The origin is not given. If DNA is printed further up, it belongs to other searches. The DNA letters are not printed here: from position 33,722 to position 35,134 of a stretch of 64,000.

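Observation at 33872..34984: Desaturase in the signal-synthase operon predicts a modified (dienoic) DSF-family signal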

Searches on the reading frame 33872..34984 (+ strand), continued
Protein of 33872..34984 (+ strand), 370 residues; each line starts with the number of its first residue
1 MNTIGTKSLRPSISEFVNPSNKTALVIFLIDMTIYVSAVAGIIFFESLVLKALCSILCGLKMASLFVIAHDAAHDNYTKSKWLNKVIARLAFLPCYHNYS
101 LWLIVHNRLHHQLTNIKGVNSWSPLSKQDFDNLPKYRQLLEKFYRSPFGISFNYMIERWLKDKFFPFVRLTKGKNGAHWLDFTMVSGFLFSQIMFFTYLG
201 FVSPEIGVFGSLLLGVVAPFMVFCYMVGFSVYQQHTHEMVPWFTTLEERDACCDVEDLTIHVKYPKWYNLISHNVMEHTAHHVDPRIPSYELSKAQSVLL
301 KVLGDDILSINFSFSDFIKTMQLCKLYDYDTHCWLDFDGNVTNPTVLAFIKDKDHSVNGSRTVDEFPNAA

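Call 26: search_protein_families(library=ncbifam, proteins=[L008:9679-10707:+, L004:7043-7900:+, L002:7049-7918:+], max_evalue=1e-20)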
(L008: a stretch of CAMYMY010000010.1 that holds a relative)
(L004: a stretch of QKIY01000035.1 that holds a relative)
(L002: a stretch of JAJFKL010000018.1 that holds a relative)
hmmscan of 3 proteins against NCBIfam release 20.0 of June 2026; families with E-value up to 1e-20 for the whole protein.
L008:9679-10707:+ (342 aa): 3 families
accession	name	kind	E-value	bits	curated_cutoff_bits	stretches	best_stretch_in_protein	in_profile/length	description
NF006452.0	PRK08788.1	equivalog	2.2e-103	345.4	177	1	59-336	13-286/291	crotonase/enoyl-CoA hydratase family protein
NF053515.1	SgnlFctrSynRpfF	equivalog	4.2e-64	216.5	550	1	68-335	18-285/288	diffusible signal factor synthase RpfF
NF051848.1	EnCoAHydtEchA19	equivalog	1.1e-22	80.9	400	1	130-274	55-198/258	enoyl-CoA hydratase EchA19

L004:7043-7900:+ (286 aa): 3 families
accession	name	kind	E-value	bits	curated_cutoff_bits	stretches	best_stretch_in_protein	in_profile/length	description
NF006452.0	PRK08788.1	equivalog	3.6e-103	344.7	177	1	2-275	16-285/291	crotonase/enoyl-CoA hydratase family protein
NF053515.1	SgnlFctrSynRpfF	equivalog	6.3e-73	245.4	550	1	24-275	39-285/288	diffusible signal factor synthase RpfF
NF051848.1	EnCoAHydtEchA19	equivalog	2.3e-21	76.5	400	1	59-207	44-188/258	enoyl-CoA hydratase EchA19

L002:7049-7918:+ (290 aa): 2 families
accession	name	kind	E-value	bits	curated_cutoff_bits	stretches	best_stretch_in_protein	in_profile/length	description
NF006452.0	PRK08788.1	equivalog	5.5e-94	314.5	177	1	11-287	13-283/291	crotonase/enoyl-CoA hydratase family protein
NF053515.1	SgnlFctrSynRpfF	equivalog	1.6e-58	198.1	550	1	38-288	41-284/288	diffusible signal factor synthase RpfF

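Call 27: find_encoding_contigs(protein=P0015, flank=6000, max_places=2)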
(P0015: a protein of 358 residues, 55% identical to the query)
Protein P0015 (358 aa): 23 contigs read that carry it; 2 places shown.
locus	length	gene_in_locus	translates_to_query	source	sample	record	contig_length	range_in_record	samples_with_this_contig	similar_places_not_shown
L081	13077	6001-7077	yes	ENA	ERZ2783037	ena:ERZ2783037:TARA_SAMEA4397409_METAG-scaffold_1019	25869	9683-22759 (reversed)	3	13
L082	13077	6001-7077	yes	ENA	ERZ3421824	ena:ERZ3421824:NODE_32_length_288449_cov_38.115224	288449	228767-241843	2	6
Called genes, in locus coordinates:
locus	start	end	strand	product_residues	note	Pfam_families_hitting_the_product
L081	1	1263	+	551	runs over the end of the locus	PF06418:CTP_synth_N, PF00117:GATase, PF07722:Peptidase_C26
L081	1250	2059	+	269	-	PF00793:DAHP_synth_1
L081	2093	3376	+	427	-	PF03952:Enolase_N, PF00113:Enolase_C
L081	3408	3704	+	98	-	PF04977:DivIC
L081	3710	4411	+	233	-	PF01128:IspD, PF12804:NTP_transf_3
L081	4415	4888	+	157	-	PF02542:YgbB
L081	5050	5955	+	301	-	PF00378:ECH_1, PF16113:ECH_2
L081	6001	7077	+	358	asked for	PF00487:FA_desaturase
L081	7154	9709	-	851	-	PF00512:HisKA, PF02518:HATPase_c, PF00072:Response_reg, PF01627:Hpt (weak)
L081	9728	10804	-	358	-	PF00072:Response_reg, PF13487:HD_5, PF01966:HD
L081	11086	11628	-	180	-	PF01713:Smr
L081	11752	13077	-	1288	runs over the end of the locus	PF18076:FGAR-AT_N, PF18072:FGAR-AT_linker, PF02769:AIRS_C, PF22689:FGAR-AT_PurM_N-like, PF02769:AIRS_C, PF13507:GATase_5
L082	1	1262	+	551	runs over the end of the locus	PF06418:CTP_synth_N, PF00117:GATase, PF07722:Peptidase_C26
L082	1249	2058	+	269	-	PF00793:DAHP_synth_1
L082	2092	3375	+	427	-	PF03952:Enolase_N, PF00113:Enolase_C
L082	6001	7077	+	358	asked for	PF00487:FA_desaturase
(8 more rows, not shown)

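Call 28: find_encoding_contigs(protein=P0073, flank=6000, max_places=2)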
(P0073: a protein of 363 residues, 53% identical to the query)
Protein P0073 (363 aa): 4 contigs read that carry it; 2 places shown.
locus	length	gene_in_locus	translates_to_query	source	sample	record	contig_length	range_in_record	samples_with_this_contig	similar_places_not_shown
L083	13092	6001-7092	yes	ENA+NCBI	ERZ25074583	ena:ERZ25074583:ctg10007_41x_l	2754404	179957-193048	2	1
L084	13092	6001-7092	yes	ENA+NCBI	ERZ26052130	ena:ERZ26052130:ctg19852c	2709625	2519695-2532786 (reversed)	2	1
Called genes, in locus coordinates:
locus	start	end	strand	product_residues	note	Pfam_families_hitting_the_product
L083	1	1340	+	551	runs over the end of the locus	PF06418:CTP_synth_N, PF00117:GATase, PF07722:Peptidase_C26 (weak)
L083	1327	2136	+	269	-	PF00793:DAHP_synth_1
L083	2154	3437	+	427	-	PF03952:Enolase_N, PF00113:Enolase_C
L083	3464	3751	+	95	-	PF04977:DivIC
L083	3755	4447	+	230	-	PF01128:IspD, PF12804:NTP_transf_3 (weak)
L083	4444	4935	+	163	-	PF02542:YgbB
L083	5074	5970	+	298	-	PF16113:ECH_2, PF00378:ECH_1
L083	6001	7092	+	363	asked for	PF00487:FA_desaturase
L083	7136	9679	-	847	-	PF00512:HisKA, PF02518:HATPase_c, PF00072:Response_reg, PF01627:Hpt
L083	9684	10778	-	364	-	PF00072:Response_reg, PF13487:HD_5, PF01966:HD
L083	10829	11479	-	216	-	PF01713:Smr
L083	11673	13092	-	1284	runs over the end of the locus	PF18076:FGAR-AT_N, PF18072:FGAR-AT_linker, PF00586:AIRS (faint), PF02769:AIRS_C, PF22689:FGAR-AT_PurM_N-like, PF02769:AIRS_C, PF13507:GATase_5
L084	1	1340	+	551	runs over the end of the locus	PF06418:CTP_synth_N, PF00117:GATase, PF07722:Peptidase_C26 (weak)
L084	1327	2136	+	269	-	PF00793:DAHP_synth_1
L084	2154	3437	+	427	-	PF03952:Enolase_N, PF00113:Enolase_C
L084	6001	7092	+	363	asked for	PF00487:FA_desaturase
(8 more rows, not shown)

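Call 29: find_encoding_contigs(protein=P0094, flank=6000, max_places=2)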
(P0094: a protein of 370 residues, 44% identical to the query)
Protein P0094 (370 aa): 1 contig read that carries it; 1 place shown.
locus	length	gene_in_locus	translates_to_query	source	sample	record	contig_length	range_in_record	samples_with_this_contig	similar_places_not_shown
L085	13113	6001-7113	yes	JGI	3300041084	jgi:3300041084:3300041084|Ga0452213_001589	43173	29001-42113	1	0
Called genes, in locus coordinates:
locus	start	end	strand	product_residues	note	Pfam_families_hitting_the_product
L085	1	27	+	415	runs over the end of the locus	PF13347:MFS_2 (faint), PF07690:MFS_1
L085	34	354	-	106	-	-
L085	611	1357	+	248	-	PF00293:NUDIX, PF19368:WHD_AraR, PF21906:WHD_NrtR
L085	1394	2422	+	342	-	PF01145:Band_7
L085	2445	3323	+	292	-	-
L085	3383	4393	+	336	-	PF03747:ADP_ribosyl_GH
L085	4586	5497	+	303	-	PF00487:FA_desaturase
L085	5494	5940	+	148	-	PF14539:DUF4442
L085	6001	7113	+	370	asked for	PF00487:FA_desaturase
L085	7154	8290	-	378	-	PF00072:Response_reg, PF00211:Guanylate_cyc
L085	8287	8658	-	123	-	PF00072:Response_reg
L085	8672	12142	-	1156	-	PF01590:GAF, PF13185:GAF_2, PF01590:GAF, PF13185:GAF_2, PF13492:GAF_3, PF01590:GAF, PF13185:GAF_2, PF01590:GAF, +10 more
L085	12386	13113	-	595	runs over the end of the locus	?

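Call 33: predict_structure(alignment_id=A1)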
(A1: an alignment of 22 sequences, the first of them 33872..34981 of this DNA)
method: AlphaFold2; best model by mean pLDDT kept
length: 370 residues; sequences in the alignment: 22
mean_pLDDT: 86.4   pTM: 0.86
mean pLDDT of the five models: 86.4, 85.0, 84.9, 84.8, 84.0
residues with pLDDT >= 90: 225; 70-90: 100; 50-70: 22; < 50: 23
segments of 3 or more residues with pLDDT < 50: 1-3, 351-370
pLDDT, mean of each block of 10 residues (from residue 1): 63 93 97 98 97 98 95 95 97 96 83 83 92 97 94 93 92 86 97 98 94 98 93 85 89 70 83 75 87 88 73 88 93 94 70 39 33
secondary structure, 60 per line:
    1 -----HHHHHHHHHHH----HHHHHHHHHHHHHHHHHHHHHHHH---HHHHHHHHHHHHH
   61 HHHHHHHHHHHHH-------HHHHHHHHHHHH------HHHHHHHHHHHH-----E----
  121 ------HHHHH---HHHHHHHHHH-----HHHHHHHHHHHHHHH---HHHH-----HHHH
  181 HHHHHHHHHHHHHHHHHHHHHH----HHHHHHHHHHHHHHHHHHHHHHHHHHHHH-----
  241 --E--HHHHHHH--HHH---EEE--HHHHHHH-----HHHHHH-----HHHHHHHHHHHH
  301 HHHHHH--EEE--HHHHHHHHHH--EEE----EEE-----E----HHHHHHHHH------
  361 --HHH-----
elements in order: H6-16 H21-44 H48-73 H81-92 H99-110 H127-131 H135-144 H150-164 H168-171 H177-202 H207-235 H246-252 E261-263 H266-272 H278-283 H289-306 E309-311 H314-323 E326-328 E333-335 H346-354

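Call 37: fold_search(model_id=the predicted structure, library=pdb)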
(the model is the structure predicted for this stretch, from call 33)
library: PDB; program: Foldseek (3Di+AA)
matches with E <= 10: 295; with E <= 0.001: 3
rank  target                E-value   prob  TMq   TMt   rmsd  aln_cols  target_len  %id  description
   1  8xks_K                2.1e-11  1.00  0.75  0.75   5.7       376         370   17  The cryo-EM structure of Orf2971-FtsHi motor complex (released 2024-12-04)
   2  8xqw_M                4.5e-10  1.00  0.74  0.70   5.5       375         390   15  Cryo-EM structure of the Ycf2-FtsHi motor complex from Chlamydomonas reinhardtii in AMPPNP bound state (released 2024-09-11)
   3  8sbb_A                7.8e-04  1.00  0.44  0.43   7.0       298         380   15  Cryo-EM structure of FtAlkB (released 2023-04-26)
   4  8f6t                  7.7e-03  1.00  0.41  0.37   7.7       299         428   15  Cryo-EM structure of alkane 1-monooxygenase AlkB-AlkG complex from Fontimonas thermophila (released 2023-04-05)
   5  4kjs_A                3.6e-01  0.13  0.16  0.18  22.3       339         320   10  Structure of native YfkE (released 2013-06-26)
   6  8y8q                  5.1e-01  0.10  0.14  0.18  20.5       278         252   12  Cryo-EM structure of AQP3 Y212T in POPC nanodisc (released 2025-03-19)
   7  4kjs_B                6.1e-01  0.09  0.15  0.17  22.3       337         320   10  Structure of native YfkE (released 2013-06-26)
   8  8jd3_3                6.4e-01  0.30  0.20  0.11  18.4       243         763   12  Cryo-EM structure of Gi1-bound mGlu2-mGlu3 heterodimer (released 2023-06-21)
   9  7o0y_D                7.3e-01  0.10  0.15  0.18  21.7       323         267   11  ABC transporter NosDFY, nucleotide-free in GDN (released 2022-04-13)
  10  7w7r_B                8.7e-01  0.13  0.14  0.22  18.8       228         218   11  High resolution structure of a fish aquaporin reveals a novel extracellular fold. (released 2022-10-12)
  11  8jd0_3                1.0e+00  0.25  0.21  0.12  15.4       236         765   12  Cryo-EM structure of mGlu2-mGlu3 heterodimer in presence of NAM563 (released 2023-06-21)
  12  8jcz_2                1.3e+00  0.21  0.19  0.11  18.4       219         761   12  Cryo-EM structure of mGlu2-mGlu3 heterodimer in presence of LY341495, NAM563, and LY2389575 (dimerization mode III) (released 2023-06-21)
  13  1ymg                  1.3e+00  0.09  0.17  0.23  18.3       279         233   11  The Channel Architecture of Aquaporin O at 2.2 Angstrom Resolution (released 2005-02-08)
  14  4k1c_A                1.3e+00  0.07  0.16  0.16  21.4       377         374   11  VCX1 Calcium/Proton Exchanger (released 2013-05-08)
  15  6ivp_D                1.3e+00  0.04  0.11  0.13  26.3       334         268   10  Crystal structure of a membrane protein P262A (released 2019-11-06)
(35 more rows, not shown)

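Call 38: find_related_loci(query=A1, collection=metagenome_contigs, flank=7000)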
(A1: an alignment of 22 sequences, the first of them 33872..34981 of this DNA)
Query A1 (370 aa) in metagenome_contigs; peptide patterns used: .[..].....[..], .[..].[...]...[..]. (x = any residue, [..] = any of these).
600 stretches matched a pattern (row limit reached: there are more); 546 encode a relative of the query (tblastn E <= 1e-3); the best 80 are kept; 80 distinct loci.
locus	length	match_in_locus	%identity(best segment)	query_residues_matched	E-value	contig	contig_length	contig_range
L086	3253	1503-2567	53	1-358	8e-139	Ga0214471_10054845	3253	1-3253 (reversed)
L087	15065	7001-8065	51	1-356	2e-128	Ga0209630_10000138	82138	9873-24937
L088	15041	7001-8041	53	1-347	6e-128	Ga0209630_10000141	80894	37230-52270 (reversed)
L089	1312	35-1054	53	6-346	4e-129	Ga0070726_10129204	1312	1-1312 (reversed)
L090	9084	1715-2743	48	1-343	4e-118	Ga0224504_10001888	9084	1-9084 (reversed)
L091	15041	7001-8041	49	1-347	4e-123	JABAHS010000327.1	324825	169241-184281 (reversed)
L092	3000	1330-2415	45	1-364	7e-109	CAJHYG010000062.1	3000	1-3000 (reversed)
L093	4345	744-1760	44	1-347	2e-104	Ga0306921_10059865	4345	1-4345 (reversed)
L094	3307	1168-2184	44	1-347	5e-106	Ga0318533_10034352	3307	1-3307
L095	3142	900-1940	41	1-347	2e-103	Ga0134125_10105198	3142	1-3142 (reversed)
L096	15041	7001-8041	39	1-347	5e-99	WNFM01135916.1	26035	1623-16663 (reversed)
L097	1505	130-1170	44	1-347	8e-105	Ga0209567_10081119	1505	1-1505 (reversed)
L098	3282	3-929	47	39-347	3e-98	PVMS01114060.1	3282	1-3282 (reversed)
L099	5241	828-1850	42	6-347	7e-94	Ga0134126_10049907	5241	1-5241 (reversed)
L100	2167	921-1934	42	1-347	6e-98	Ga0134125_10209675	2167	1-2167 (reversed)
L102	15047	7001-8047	39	1-349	9e-91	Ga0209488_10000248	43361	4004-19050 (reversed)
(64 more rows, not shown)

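Call 41: search_protein_families(library=pfam, proteins=[L012:6097-6828:-, L012:7141-9132:-, L012:9047-10789:-, L018:9043-9774:-, L018:9725-11350:-, L018:11693-13657:-, L018:12276-15152:-, L102:9627-11531:-, L012:4400-4900:+], max_evalue=0.0001)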
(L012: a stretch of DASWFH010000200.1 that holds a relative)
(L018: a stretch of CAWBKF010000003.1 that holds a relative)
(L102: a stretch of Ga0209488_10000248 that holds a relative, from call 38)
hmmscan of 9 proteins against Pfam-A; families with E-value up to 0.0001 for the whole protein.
L012:6097-6828:- (243 aa): 2 families
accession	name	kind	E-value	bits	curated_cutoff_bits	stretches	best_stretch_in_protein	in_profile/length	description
PF00027.35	cNMP_binding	-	7.2e-13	48.8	27.5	1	38-120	5-88/89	Cyclic nucleotide-binding domain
PF13545.12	HTH_Crp_2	-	1e-09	38.6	27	1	153-228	1-70/70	Crp-like helix-turn-helix domain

L012:7141-9132:- (663 aa): 2 families
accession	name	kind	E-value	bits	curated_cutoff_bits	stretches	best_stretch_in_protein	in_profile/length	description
PF00501.34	AMP-binding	-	1.8e-85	287.5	29.9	1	79-490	1-384/384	AMP-binding enzyme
PF23562.2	AMP-binding_C_3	-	2.1e-06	28.5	20.8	1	528-661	3-122/124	AMP-binding enzyme C-terminal domain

L012:9047-10789:- (580 aa): 0 families

L018:9043-9774:- (243 aa): 2 families
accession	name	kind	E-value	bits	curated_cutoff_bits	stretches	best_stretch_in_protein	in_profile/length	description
PF00027.35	cNMP_binding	-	2.6e-11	43.8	27.5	1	35-121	2-89/89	Cyclic nucleotide-binding domain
PF13545.12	HTH_Crp_2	-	1.5e-09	38.1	27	1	153-228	1-70/70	Crp-like helix-turn-helix domain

L018:9725-11350:- (541 aa): 0 families

L018:11693-13657:- (654 aa): 2 families
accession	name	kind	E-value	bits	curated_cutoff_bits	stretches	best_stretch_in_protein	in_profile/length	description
PF00501.34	AMP-binding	-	1e-85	288.3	29.9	1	70-482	1-384/384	AMP-binding enzyme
PF23562.2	AMP-binding_C_3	-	4.4e-08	34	20.8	1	519-652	2-121/124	AMP-binding enzyme C-terminal domain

L018:12276-15152:- (958 aa): 0 families

L102:9627-11531:- (634 aa): 2 families
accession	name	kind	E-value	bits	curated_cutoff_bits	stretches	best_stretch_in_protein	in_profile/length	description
PF00501.34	AMP-binding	-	1.6e-85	287.7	29.9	1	50-461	1-384/384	AMP-binding enzyme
PF23562.2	AMP-binding_C_3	-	2.4e-07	31.6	20.8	1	499-632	3-122/124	AMP-binding enzyme C-terminal domain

L012:4400-4900:+ (166 aa): 1 family
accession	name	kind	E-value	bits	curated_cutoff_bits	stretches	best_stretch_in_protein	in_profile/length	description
PF14539.12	DUF4442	-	2.7e-17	63.7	25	1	8-147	3-131/132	Domain of unknown function (DUF4442)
